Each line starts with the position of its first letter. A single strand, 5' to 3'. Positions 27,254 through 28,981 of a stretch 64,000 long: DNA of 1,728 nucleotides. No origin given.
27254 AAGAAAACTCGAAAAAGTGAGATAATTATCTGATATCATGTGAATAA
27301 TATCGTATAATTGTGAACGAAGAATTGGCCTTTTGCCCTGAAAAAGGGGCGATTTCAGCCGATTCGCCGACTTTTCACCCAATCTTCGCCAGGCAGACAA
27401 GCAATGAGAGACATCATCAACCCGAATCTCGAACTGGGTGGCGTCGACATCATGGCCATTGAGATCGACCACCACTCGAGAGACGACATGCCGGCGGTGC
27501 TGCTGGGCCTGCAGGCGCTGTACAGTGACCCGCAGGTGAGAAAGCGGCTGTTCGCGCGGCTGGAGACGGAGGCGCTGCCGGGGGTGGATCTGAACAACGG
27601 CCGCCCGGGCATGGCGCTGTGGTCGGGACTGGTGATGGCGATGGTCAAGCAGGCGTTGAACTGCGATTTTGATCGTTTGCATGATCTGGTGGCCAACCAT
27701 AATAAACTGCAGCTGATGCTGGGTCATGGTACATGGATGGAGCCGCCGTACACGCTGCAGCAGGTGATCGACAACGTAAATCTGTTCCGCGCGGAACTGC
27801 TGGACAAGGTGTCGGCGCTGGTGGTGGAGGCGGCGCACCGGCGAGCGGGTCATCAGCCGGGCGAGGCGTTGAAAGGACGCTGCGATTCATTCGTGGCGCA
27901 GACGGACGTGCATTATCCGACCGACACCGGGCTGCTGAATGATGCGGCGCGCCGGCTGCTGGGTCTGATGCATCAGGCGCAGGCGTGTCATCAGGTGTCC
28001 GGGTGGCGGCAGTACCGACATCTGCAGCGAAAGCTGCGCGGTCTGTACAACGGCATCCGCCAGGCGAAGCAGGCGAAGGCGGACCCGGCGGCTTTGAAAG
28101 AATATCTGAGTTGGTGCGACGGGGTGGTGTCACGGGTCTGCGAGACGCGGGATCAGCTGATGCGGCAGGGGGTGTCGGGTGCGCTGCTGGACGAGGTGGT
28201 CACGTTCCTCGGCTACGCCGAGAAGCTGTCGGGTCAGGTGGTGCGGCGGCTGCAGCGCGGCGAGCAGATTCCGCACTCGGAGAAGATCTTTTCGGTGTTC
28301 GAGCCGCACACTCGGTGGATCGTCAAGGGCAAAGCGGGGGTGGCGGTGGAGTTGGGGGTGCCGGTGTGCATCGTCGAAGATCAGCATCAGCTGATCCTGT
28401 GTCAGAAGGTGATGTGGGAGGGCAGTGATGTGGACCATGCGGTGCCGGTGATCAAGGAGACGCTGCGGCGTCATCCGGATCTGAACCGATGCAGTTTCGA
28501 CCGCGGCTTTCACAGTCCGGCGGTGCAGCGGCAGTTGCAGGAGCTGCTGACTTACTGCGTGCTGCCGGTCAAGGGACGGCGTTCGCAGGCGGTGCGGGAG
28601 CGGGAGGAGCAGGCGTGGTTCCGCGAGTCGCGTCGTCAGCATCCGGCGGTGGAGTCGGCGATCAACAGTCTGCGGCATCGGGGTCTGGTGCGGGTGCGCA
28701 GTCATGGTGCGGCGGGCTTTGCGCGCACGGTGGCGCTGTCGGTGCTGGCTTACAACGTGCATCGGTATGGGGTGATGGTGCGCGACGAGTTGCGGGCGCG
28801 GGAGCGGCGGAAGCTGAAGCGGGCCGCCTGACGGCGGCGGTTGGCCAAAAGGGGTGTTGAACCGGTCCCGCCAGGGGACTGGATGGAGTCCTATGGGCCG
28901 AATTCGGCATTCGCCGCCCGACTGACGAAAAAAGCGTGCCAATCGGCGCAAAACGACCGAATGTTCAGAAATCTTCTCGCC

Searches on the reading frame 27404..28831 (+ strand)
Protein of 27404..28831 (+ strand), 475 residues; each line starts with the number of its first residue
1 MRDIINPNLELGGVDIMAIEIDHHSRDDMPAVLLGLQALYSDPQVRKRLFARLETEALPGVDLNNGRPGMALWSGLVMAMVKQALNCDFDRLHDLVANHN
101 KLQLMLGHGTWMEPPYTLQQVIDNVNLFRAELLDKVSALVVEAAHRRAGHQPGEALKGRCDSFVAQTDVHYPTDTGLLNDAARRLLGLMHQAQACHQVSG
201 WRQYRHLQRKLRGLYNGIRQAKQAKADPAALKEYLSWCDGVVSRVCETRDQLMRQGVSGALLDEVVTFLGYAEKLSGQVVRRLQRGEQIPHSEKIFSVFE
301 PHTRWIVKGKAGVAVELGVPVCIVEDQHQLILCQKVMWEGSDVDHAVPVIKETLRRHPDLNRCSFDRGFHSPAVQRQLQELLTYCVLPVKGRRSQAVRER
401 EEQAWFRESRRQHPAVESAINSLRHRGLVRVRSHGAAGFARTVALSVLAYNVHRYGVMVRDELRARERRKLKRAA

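Call 13: search_protein_families(library=pfam, proteins=[window:27404-28831:+], max_evalue=0.01)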
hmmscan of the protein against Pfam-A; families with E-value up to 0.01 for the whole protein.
window:27404-28831:+ (475 aa): 1 family
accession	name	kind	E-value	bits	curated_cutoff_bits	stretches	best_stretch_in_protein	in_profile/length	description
PF01609.27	DDE_Tnp_1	-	8.3e-06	26.1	23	1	320-451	38-199/200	Transposase DDE domain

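Call 37: search_protein_families(library=ncbifam, proteins=[window:27404-28831:+], max_evalue=0.01)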
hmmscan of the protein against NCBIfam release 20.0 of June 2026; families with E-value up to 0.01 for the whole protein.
window:27404-28831:+ (475 aa): 5 families
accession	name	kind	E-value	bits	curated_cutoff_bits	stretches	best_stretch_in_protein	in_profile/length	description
NF033593.1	transpos_ISNCY_1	equivalog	2e-121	405.8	325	1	21-456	1-443/444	ISNCY family transposase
NF033578.1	transpos_IS5_1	equivalog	4.7e-29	101.7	275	1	126-454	105-415/419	IS5 family transposase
NF033551.1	transpos_IS1182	equivalog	1.1e-09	37.7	270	2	394-455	422-485/488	IS1182 family transposase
NF033520.1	transpos_IS982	equivalog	0.00076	19.1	130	1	351-452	143-241/243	IS982 family transposase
NF003341.0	PRK04358.1-2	equivalog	0.0042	16.5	353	0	207-260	110-163/224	hypothetical protein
